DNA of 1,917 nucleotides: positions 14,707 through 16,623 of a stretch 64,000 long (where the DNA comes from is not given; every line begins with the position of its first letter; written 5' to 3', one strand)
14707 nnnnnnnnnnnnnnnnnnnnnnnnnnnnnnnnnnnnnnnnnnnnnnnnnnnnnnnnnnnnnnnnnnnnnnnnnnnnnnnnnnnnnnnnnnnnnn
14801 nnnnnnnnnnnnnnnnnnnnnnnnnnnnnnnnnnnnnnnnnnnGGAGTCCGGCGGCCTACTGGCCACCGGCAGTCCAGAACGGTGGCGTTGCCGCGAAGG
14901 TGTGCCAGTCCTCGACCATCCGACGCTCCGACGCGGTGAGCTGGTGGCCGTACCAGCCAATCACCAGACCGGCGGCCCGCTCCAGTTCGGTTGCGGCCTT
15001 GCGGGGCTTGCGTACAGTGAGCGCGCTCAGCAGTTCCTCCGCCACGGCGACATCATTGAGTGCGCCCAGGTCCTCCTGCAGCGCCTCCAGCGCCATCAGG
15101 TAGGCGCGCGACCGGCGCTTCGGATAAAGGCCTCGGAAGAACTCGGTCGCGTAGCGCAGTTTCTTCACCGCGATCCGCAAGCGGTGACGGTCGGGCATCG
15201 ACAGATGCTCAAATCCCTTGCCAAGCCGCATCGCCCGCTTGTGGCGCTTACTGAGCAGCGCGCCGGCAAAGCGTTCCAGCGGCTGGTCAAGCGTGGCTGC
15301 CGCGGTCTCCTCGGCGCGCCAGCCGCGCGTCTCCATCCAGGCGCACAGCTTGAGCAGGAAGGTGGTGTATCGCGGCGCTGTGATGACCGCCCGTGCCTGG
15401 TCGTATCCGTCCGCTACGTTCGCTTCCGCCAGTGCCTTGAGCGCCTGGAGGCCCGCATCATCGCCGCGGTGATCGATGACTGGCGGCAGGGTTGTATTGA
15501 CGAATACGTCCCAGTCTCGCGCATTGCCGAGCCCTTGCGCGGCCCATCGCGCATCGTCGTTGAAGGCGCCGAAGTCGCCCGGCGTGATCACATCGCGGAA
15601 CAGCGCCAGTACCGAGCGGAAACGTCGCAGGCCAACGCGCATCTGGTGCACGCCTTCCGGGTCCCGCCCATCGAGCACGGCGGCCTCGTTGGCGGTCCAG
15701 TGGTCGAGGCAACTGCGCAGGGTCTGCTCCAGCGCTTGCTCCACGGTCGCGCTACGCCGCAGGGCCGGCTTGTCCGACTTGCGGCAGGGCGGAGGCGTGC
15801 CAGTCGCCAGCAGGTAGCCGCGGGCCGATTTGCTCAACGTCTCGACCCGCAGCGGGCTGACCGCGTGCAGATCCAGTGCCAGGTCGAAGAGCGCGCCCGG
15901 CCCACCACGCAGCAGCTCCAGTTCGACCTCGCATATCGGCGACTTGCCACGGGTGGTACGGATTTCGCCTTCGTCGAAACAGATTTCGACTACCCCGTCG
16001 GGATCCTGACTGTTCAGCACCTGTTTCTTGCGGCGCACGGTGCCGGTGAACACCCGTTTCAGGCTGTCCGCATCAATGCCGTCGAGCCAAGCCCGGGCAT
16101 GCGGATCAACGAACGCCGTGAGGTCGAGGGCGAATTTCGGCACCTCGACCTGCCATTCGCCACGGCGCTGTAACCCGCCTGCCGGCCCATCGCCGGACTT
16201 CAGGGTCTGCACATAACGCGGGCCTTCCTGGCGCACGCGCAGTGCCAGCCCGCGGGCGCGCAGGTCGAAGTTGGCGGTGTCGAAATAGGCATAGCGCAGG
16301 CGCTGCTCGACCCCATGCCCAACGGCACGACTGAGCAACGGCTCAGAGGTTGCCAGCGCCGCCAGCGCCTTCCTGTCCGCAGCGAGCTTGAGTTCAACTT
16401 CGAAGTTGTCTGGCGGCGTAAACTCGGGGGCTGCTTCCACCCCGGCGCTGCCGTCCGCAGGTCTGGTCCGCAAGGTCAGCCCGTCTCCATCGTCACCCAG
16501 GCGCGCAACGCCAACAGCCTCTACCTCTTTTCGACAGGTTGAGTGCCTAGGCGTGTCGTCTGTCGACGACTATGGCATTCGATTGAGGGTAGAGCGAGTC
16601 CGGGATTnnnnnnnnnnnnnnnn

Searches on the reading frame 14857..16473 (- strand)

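Call 39: search_protein_families(library=pfam, proteins=[window:14857-16473:-], max_evalue=0.00001)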
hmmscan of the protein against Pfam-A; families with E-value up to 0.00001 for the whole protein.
window:14857-16473:- (538 aa): 2 families
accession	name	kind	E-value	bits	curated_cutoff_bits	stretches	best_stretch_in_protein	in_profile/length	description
PF05235.19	CHAD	-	6.5e-62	209.9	25.6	1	251-482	2-227/228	CHAD domain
PF01928.26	CYTH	-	8e-21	75.1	23.2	1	24-220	2-179/179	CYTH domain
